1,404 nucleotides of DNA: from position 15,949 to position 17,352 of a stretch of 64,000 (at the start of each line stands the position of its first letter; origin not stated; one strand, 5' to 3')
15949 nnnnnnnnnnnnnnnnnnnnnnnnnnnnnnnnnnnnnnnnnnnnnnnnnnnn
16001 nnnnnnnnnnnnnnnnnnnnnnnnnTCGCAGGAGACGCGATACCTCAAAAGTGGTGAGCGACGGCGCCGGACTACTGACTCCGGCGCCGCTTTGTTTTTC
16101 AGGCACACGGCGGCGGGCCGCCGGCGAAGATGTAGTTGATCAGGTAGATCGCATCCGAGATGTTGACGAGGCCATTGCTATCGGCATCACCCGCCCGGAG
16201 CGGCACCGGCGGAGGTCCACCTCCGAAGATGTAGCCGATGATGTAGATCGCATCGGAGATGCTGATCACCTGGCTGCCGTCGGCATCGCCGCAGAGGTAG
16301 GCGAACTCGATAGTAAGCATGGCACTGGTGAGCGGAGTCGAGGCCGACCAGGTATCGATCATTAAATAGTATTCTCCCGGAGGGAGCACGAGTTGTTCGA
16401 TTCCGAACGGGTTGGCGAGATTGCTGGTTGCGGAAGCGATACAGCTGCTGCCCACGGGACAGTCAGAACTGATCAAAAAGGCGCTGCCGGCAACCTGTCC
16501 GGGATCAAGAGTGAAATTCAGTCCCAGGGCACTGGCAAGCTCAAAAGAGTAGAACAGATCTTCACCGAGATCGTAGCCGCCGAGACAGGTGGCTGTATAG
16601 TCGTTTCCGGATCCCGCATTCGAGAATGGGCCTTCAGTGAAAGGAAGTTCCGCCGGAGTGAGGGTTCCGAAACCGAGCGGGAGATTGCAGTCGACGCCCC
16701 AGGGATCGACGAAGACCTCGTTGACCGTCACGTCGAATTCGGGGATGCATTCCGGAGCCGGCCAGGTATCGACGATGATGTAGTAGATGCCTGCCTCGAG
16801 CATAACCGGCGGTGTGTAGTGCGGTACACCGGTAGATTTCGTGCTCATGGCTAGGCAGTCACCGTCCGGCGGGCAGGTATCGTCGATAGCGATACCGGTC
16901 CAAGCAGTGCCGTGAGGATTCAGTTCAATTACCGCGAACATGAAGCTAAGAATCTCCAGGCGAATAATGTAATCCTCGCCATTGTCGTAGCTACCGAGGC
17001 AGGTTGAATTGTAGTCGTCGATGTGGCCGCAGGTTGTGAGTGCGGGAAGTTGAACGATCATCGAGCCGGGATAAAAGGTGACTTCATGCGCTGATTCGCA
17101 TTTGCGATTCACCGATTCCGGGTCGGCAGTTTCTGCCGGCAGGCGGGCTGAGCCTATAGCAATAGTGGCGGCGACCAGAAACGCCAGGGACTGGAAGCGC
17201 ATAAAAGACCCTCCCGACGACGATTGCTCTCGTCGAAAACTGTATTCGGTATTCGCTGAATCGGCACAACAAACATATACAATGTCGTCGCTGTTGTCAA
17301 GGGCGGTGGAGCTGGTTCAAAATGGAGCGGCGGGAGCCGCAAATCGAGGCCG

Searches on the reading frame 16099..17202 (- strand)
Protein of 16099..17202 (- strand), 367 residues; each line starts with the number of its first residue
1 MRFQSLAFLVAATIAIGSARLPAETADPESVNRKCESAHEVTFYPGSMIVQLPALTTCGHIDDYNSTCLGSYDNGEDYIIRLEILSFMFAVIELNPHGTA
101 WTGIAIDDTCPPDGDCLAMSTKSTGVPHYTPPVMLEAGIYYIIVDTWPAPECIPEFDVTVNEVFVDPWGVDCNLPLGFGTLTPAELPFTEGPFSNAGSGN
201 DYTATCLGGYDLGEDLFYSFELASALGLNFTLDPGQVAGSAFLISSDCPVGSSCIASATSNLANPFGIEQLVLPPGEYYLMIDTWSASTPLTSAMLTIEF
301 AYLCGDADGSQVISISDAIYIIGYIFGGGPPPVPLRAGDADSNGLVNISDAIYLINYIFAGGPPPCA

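Call 66: search_protein_families(library=pfam, proteins=[window:16099-17202:-], max_evalue=0.001)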
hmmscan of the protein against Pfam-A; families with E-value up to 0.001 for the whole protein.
window:16099-17202:- (367 aa): 1 family
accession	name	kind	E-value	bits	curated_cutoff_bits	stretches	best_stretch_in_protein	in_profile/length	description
PF00404.24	Dockerin_1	-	3.2e-05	24.5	22.9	1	305-358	2-56/57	Dockerin type I domain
